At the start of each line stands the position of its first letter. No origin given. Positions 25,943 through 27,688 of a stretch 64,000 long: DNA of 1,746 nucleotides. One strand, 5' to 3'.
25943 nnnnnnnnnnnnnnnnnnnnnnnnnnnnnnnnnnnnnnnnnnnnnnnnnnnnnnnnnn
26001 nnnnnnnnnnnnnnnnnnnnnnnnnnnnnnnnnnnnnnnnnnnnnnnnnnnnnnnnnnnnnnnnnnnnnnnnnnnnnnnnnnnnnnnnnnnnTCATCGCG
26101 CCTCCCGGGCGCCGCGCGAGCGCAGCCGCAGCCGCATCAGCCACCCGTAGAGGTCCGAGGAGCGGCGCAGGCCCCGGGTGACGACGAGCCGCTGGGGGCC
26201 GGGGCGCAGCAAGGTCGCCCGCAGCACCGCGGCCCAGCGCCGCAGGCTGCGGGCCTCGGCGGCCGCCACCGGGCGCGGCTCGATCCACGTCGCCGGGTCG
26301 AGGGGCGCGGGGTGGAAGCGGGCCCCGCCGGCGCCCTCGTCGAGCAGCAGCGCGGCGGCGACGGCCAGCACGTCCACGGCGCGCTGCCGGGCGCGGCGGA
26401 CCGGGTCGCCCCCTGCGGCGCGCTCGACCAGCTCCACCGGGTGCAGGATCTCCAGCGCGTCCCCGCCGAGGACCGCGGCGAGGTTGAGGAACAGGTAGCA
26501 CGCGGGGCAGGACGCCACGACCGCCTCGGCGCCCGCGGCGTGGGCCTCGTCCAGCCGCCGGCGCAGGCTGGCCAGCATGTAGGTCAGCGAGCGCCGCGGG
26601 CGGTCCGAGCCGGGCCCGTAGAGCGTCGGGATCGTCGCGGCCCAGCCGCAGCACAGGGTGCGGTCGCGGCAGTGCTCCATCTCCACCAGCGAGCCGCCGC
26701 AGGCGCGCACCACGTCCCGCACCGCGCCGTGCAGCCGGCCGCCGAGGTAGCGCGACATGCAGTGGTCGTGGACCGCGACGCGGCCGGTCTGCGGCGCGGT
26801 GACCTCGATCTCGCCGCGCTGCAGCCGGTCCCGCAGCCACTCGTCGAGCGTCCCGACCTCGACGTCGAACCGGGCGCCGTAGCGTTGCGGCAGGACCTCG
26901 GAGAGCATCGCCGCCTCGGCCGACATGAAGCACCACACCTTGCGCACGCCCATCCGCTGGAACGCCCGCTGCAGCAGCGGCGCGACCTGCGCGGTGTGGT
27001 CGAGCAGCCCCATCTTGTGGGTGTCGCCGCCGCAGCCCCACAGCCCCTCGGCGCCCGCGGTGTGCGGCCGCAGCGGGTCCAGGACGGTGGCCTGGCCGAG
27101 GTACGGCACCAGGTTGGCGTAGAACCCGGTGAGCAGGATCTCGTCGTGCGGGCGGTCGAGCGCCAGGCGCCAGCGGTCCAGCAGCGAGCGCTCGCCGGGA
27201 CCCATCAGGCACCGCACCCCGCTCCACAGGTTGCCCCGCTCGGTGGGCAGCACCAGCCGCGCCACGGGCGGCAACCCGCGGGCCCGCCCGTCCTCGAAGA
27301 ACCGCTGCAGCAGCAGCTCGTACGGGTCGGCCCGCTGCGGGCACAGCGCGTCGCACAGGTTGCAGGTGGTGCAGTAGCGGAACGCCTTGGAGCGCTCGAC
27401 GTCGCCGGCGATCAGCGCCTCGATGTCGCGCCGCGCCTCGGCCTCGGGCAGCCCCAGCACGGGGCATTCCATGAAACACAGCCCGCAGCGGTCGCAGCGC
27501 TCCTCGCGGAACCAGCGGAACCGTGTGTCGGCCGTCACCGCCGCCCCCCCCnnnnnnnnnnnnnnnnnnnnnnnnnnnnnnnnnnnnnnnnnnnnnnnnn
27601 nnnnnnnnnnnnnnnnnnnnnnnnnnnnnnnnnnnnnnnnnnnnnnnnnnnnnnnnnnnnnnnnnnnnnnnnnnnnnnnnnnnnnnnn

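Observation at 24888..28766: Three tandem paralogues of a 2x[4Fe-4S] + 2xCCG-domain oxidoreductase subunit without partner subunits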

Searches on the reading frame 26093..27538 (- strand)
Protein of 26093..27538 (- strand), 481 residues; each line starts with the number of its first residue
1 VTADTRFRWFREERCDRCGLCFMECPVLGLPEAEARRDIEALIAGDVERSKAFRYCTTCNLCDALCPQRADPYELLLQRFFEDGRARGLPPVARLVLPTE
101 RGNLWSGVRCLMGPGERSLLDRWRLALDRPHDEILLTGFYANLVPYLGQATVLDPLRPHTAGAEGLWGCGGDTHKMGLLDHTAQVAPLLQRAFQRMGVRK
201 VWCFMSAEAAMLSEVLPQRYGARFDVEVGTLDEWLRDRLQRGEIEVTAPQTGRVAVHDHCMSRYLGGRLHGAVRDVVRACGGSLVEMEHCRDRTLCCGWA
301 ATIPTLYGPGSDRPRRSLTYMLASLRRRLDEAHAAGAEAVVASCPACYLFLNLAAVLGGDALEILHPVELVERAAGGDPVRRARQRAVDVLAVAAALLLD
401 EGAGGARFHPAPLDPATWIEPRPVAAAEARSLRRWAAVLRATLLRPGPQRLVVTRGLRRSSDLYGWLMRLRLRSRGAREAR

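Call 7: search_protein_families(library=pfam, proteins=[window:26093-27538:-], max_evalue=0.01)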
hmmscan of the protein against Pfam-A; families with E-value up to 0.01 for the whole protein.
window:26093-27538:- (481 aa): 8 families
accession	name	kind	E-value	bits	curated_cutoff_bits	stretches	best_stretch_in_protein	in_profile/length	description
PF13534.11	Fer4_17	-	2e-06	28.7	22.2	1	14-69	1-59/61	4Fe-4S dicluster domain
PF13183.11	Fer4_8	-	5.8e-06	27.2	27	1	13-68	3-66/68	4Fe-4S dicluster domain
PF02754.22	CCG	-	1.4e-05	25.5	20.6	1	254-351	1-84/85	Cysteine-rich domain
PF00037.32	Fer4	-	3.1e-05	24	21.1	1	11-27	4-20/24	4Fe-4S binding domain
PF13237.11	Fer4_10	-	7.8e-05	23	25.5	1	11-67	5-53/53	4Fe-4S dicluster domain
PF12837.12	Fer4_6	-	0.00065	20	25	1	11-27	5-21/24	4Fe-4S binding domain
PF12838.12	Fer4_7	-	0.0016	19.3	27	1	14-70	1-52/52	4Fe-4S dicluster domain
PF13187.11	Fer4_9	-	0.0056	17.1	27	1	14-69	1-50/52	4Fe-4S dicluster domain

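Call 8: search_protein_families(library=ncbifam, proteins=[window:26093-27538:-], max_evalue=0.01)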
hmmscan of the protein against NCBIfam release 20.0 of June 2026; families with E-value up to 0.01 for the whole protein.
window:26093-27538:- (481 aa): 13 families
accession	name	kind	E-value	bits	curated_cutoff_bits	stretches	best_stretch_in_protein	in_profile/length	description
NF045670.1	quin_L_LdhH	equivalog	1.8e-08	33.2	800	1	230-371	578-705/706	L-lactate dehydrogenase (quinone) large subunit LdhH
NF045711.1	sulf_resp_HmcF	equivalog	2e-07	30.2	750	1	231-348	312-422/457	sulfate respiration complex iron-sulfur protein HmcF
NF045663.1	diclust_near_Sec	equivalog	8.2e-07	27.5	530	1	245-301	527-582/759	pyridine nucleotide-disulfide oxidoreductase/dicluster-binding protein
NF045724.1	ferredox_TmcB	equivalog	9.1e-07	27.8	735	1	233-348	294-401/430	electron transfer complex ferredoxin TmcB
NF008369.0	PRK11168.1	equivalog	3e-06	26.4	278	0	228-374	271-398/401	anaerobic glycerol-3-phosphate dehydrogenase subunit C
TIGR02179.1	PorD_KorD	subfamily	8.2e-05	22.6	60.05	1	11-70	23-71/78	2-oxoacid:acceptor oxidoreductase, delta subunit, pyruvate/2-ketoisovalerate family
NF007205.0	PRK09626.1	equivalog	0.00011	22.2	93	1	8-68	12-68/105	2-oxoglutarate-acceptor oxidoreductase subunit OorD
NF042909.1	FMH_DH_FwdF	exception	0.00032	19.9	375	1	6-70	8-71/336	tungsten-dependent formylmethanofuran dehydrogenase subunit FwdF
TIGR01971.1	NuoI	subfamily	0.0017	17.9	113.05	1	12-70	41-97/121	NADH-quinone oxidoreductase, chain I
TIGR03290.1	CoB_CoM_SS_C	equivalog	0.0019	18.2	160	1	14-75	3-67/144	CoB--CoM heterodisulfide reductase subunit C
NF045790.1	OxalOxreddelta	equivalog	0.0029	16.8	230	1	11-70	258-305/316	oxalate oxidoreductase subunit delta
NF041890.1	hdrC_Methbact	equivalog_domain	0.0035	16.9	270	1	14-73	30-91/192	ferredoxin:CoB-CoM heterodisulfide reductase subunit HdrC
NF008434.0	PRK11274.1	equivalog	0.0035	16.3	333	1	235-373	286-405/409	glycolate oxidase subunit GlcF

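Call 16: find_homologous_proteins(query=window:26093-27538:-, max_evalue=0.00001)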
Query window:26093-27538:- (481 aa): 98 proteins with E <= 0.00001 among 8000 candidates.
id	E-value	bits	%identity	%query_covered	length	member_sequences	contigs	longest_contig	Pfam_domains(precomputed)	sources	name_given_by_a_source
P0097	0.0e+0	1098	100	100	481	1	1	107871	PF13534.12,PF02754.22,PF13183.12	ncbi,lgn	-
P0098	3.2e-241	819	74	100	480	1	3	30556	PF13534.12,PF02754.22,PF13183.12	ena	-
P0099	1.3e-224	765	70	100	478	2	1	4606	PF13534.12,PF02754.22,PF13183.12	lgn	-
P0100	1.5e-217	741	69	99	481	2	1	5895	PF13534.12,PF13183.12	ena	-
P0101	4.1e-200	684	83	77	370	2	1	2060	PF02754.22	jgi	-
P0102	4.4e-200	684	65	99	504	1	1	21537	PF00037.33,PF12838.13,PF13534.12,PF02754.22,PF13237.12,PF13183.12,PF13187.12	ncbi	-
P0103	7.6e-164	564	71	74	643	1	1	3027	PF00108.30,PF02754.22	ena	-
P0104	3.4e-155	536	52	99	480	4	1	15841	PF00037.33,PF13534.12,PF02754.22,PF13183.12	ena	-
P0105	6.8e-154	531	52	96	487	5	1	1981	PF02754.22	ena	-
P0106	6.7e-153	528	51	98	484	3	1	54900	PF13534.12,PF02754.22,PF13183.12,PF13187.12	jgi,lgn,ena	-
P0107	1.8e-150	520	51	97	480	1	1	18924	PF13534.12,PF02754.22,PF13183.12,PF13187.12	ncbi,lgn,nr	ncbi:MAG: (Fe-S)-binding protein [Deltaproteobacteria bacterium]|nr:(Fe-S)-binding protein [Deltapro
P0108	6.7e-150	518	53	96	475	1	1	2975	PF02754.22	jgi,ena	-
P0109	9.2e-148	511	52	97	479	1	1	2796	PF13534.12,PF02754.22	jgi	jgi:glycolate oxidase iron-sulfur subunit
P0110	8.9e-147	508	51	91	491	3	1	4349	PF13534.12,PF02754.22,PF13183.12,PF13187.12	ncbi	-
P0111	2.2e-146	506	49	98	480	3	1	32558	PF00037.33,PF13534.12,PF02754.22,PF13237.12,PF13183.12,PF13187.12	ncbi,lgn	-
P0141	9.9e-134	465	46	98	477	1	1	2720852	PF14697.12,PF00037.33,PF02754.22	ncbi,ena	-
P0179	8.0e-105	369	44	98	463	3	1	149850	PF12838.13,PF13534.12,PF02754.22,PF13237.12,PF13183.12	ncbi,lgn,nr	ncbi:MAG: (Fe-S)-binding protein [Actinomycetota bacterium]|nr:(Fe-S)-binding protein [Actinomycetot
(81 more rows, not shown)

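Call 18: find_encoding_contigs(protein=P0097, flank=10000, max_places=2)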
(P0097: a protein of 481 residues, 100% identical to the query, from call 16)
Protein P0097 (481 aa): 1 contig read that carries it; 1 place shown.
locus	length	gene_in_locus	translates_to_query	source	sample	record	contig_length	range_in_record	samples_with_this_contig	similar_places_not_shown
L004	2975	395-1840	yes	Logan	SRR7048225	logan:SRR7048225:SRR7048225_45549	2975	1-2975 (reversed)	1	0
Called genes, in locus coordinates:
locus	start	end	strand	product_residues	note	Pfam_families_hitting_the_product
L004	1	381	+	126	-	?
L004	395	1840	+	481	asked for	PF13183:Fer4_8 (weak), PF13534:Fer4_17 (weak), PF02754:CCG (weak)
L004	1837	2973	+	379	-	?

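Call 19: find_encoding_contigs(protein=P0141, flank=10000, max_places=2)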
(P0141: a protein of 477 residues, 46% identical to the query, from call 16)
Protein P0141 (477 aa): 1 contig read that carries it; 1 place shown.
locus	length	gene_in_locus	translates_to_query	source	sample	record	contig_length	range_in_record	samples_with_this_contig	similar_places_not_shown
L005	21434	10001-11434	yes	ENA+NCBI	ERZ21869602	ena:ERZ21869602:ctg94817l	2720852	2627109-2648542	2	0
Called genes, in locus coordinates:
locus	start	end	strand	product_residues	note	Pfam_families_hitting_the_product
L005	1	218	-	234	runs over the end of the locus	PF12679:ABC2_membrane_2, PF12730:ABC2_membrane_4 (weak), PF13346:ABC2_membrane_5 (faint), PF12698:ABC2_membrane_3 (weak)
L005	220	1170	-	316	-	PF00005:ABC_tran, PF13304:AAA_21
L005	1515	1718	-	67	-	PF20095:DUF6485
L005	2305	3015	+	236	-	-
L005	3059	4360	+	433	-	PF13183:Fer4_8, PF02754:CCG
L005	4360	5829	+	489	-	PF01565:FAD_binding_4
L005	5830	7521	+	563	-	PF01565:FAD_binding_4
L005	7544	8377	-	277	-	PF02548:Pantoate_transf, PF13714:PEP_mutase (weak)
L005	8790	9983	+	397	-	PF13237:Fer4_10 (weak), PF02754:CCG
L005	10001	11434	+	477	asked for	PF00037:Fer4 (faint), PF14697:Fer4_21 (weak), PF02754:CCG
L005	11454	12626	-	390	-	PF01595:CNNM, PF00571:CBS (weak)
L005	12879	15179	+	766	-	PF14814:UB2H, PF00912:Transgly, PF00905:Transpeptidase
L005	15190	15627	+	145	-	-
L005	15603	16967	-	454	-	PF02310:B12-binding, PF19864:Radical_SAM_N2 (weak), PF04055:Radical_SAM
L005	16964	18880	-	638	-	PF21185:RecD_N, PF13086:AAA_11 (faint), PF13245:AAA_19, PF13604:AAA_30, PF05127:NAT10_TcmA_helicase, PF09848:SLFN-g3_helicase (weak), PF18335:SH3_13, PF13538:UvrD_C_2, +1 more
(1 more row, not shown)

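Call 20: find_encoding_contigs(protein=P0179, flank=10000, max_places=2)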
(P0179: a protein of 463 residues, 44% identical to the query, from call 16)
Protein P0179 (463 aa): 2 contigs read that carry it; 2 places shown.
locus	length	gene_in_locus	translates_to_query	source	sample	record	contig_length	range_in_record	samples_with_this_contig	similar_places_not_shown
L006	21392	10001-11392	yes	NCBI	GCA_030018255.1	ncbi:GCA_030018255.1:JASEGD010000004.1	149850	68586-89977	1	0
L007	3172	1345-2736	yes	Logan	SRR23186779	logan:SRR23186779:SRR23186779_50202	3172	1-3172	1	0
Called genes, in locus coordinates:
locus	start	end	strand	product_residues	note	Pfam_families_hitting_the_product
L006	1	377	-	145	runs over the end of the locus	-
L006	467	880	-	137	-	PF03551:PadR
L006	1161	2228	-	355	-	-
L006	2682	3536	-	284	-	PF01135:PCMT, PF01209:Ubie_methyltran, PF06325:PrmA, PF13489:Methyltransf_23, PF08241:Methyltransf_11, PF08242:Methyltransf_12, PF13649:Methyltransf_25, PF13847:Methyltransf_31, +1 more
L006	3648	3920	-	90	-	PF04014:MazE_antitoxin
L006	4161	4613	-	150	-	PF12675:DUF3795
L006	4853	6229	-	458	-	PF00890:FAD_binding_2 (faint), PF01494:FAD_binding_3 (faint), PF13450:NAD_binding_8 (weak), PF01266:DAO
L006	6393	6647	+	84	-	-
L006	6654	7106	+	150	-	PF12675:DUF3795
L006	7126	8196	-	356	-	-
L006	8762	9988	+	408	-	PF13237:Fer4_10 (weak), PF02754:CCG (weak)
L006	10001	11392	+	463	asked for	PF12838:Fer4_7 (weak), PF13183:Fer4_8 (faint), PF13237:Fer4_10 (weak), PF13534:Fer4_17 (weak), PF02754:CCG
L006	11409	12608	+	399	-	PF02754:CCG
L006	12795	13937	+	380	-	PF02771:Acyl-CoA_dh_N, PF02770:Acyl-CoA_dh_M, PF00441:Acyl-CoA_dh_1, PF08028:Acyl-CoA_dh_2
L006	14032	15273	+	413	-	PF05977:MFS_3, PF07690:MFS_1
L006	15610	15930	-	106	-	PF12838:Fer4_7 (weak), PF13534:Fer4_17 (faint), PF25160:LdpA_Fe-S-bd (weak), PF12797:Fer4_2 (weak), PF00037:Fer4 (weak), PF12837:Fer4_6 (weak), PF13237:Fer4_10 (weak), PF13187:Fer4_9, +2 more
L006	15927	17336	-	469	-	PF00890:FAD_binding_2 (weak), PF01134:GIDA (faint), PF01494:FAD_binding_3 (faint), PF03486:HI0933_like (weak), PF07992:Pyr_redox_2 (weak), PF12831:FAD_oxidored, PF13450:NAD_binding_8 (weak), PF01266:DAO (weak)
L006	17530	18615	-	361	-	PF00890:FAD_binding_2 (faint), PF13450:NAD_binding_8 (weak)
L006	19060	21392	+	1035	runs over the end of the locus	PF12705:PDDEXK_1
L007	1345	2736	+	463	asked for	PF12838:Fer4_7 (weak), PF13183:Fer4_8 (faint), PF13237:Fer4_10 (weak), PF13534:Fer4_17 (weak), PF02754:CCG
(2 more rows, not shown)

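Call 22: find_related_loci(query=A2, collection=genome_contigs, flank=10000)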
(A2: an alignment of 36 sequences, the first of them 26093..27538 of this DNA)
Query A2 (481 aa) in genome_contigs; peptide patterns used: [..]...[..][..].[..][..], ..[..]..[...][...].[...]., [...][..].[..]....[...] (x = any residue, [..] = any of these).
188 stretches matched a pattern; 91 encode a relative of the query (tblastn E <= 1e-3); the best 80 are kept; 80 distinct loci.
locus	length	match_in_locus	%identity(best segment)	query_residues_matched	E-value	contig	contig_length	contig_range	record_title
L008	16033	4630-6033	51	5-469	5e-154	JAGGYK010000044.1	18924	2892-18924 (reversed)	MAG: Deltaproteobacteria bacterium isolate AUK176 PB_MBMC_130_c_000000000337, whole genome shotgun sequence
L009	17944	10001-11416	49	1-469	8e-154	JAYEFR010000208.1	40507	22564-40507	MAG: Thermodesulfobacteriota bacterium isolate MAG267 MAG267_208, whole genome shotgun sequence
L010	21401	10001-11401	49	1-464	1e-152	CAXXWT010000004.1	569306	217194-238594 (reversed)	MAG: bacterium isolate 2a80452e-9f24-40d4-98e6-f858f42e08c7 genome assembly, contig: contig_4, whole genome shotgun sequ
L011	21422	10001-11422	50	1-471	8e-150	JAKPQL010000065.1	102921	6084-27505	MAG: Deltaproteobacteria bacterium isolate JPNA_maxbin.196 k141_906933, whole genome shotgun sequence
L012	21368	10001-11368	52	1-452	7e-148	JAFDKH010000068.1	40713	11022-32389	MAG: Deltaproteobacteria bacterium isolate Meg22_46_Bin_104 Meg22_46_Bin_104_scaffold_2606, whole genome shotgun sequenc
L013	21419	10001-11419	49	1-470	7e-148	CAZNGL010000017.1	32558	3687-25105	MAG TPA_asm: uncultured Bacteriovoracaceae bacterium isolate binchicken_co43_352 genome assembly, contig: NODE_2124_leng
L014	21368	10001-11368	52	1-452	2e-147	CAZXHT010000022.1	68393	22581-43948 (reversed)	MAG TPA_asm: uncultured Myxococcales bacterium isolate binchicken_co100_415 genome assembly, contig: NODE_520_length_683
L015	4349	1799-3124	51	1-438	3e-149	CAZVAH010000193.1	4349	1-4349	MAG TPA_asm: uncultured Bacteriovoracaceae bacterium isolate SRP068000_co4_477 genome assembly, contig: NODE_44463_lengt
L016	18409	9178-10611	48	1-477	2e-149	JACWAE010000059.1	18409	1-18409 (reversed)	MAG: Dehalococcoidia bacterium isolate B_CHL_03 k141_120110, whole genome shotgun sequence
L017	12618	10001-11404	48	1-465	1e-145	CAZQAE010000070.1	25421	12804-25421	MAG TPA_asm: uncultured bacterium isolate SRP191223_co1_360 genome assembly, contig: NODE_1584_length_25421_cov_7.918710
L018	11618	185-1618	45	3-478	1e-141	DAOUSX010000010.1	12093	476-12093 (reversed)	MAG TPA_asm: Dehalococcoidia bacterium isolate CSMAG_557 CSMAG_557_k127_259713_length_12093_cov_7.0000, whole genome sho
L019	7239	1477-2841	46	7-458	4e-140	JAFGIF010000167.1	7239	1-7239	MAG: Deltaproteobacteria bacterium isolate Zod_Metabat.184 k87_3600573, whole genome shotgun sequence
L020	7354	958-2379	44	1-481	7e-139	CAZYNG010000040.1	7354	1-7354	MAG TPA_asm: uncultured Dehalococcoidales bacterium isolate SRP068000_co3_159 genome assembly, contig: NODE_16411_length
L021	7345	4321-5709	45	3-464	2e-138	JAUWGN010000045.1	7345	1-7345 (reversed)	MAG: Dehalococcoidia bacterium isolate CSMAG_2243 CSMAG_2243_k141_1608798_length_7345_cov_8.0000, whole genome shotgun s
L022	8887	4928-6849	44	1-464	1e-135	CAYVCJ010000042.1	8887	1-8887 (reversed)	MAG TPA_asm: uncultured Dehalococcoidales bacterium isolate binchicken_co262_64 genome assembly, contig: NODE_9093_lengt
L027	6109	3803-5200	43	1-464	2e-133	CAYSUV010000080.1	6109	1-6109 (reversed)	MAG TPA_asm: Candidatus Hadarchaeota archaeon isolate ERP127260_co1_79 genome assembly, contig: NODE_6078_length_6109_co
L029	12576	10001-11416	42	3-481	1e-130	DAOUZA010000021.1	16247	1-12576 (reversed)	MAG TPA_asm: Dehalococcoidia bacterium isolate CSMAG_941 CSMAG_941_k141_767001_length_16247_cov_50.5592, whole genome sh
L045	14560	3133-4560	43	7-481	2e-123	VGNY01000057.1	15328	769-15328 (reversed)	MAG: Chloroflexi bacterium isolate M_DeepCast_200m_mx_194 M_DeepCast_200m_mx_194_Ga0194113_10006122, whole genome shotgu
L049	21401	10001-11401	48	8-473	2e-120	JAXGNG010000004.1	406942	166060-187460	MAG: Spirochaetota bacterium isolate AnMBR.bin250 bin250_4, whole genome shotgun sequence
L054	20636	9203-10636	44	1-474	2e-116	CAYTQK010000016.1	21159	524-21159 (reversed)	MAG TPA_asm: uncultured Desulfobacterales bacterium isolate SRP252850_co1_236 genome assembly, contig: NODE_4488_length_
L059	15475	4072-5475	46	8-475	7e-114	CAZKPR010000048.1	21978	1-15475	MAG TPA_asm: uncultured Leptospirales bacterium isolate binchicken_co26_5 genome assembly, contig: NODE_3278_length_2197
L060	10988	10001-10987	50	7-334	1e-111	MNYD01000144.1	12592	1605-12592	MAG: Dehalococcoidia bacterium CG2_30_46_19 cg2_3.0_scaffold_15961_c, whole genome shotgun sequence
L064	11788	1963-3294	40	7-457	1e-108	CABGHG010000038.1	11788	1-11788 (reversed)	MAG: Candidatus Methanolliviera sp. GoM_oil isolate gfbio:mag-sample-2:67c8463b-6cbd-4d56-a398-d795175a9500 genome assem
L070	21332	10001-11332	42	7-464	2e-104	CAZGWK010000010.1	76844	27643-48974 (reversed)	MAG TPA_asm: uncultured Actinomycetota bacterium isolate SRP141376_co1_17 genome assembly, contig: NODE_848_length_76844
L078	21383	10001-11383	41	7-481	1e-95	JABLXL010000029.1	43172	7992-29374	MAG: Actinomycetota bacterium isolate Ch49 contig29, whole genome shotgun sequence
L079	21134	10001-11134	44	7-400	2e-95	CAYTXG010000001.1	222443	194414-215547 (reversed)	MAG TPA_asm: uncultured Syntrophomonadaceae bacterium isolate binchicken_co39_612 genome assembly, contig: NODE_38_lengt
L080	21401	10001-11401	43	2-481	3e-111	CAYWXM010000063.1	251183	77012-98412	MAG TPA_asm: uncultured Actinomycetota bacterium isolate SRP067234_co1_219 genome assembly, contig: k99_336058, whole ge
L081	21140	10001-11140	38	1-396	7e-84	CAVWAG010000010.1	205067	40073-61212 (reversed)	MAG: uncultured Chloroflexia bacterium isolate MFD03726.bin.2.102 genome assembly, contig: contig_64953, whole genome sh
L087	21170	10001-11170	37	9-409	1e-78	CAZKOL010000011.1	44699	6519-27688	MAG TPA_asm: uncultured Dehalococcoidales bacterium isolate SRP178699_co2_170 genome assembly, contig: NODE_280_length_4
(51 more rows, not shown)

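Call 26: find_encoding_contigs(protein=P0195, flank=10000, max_places=3)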
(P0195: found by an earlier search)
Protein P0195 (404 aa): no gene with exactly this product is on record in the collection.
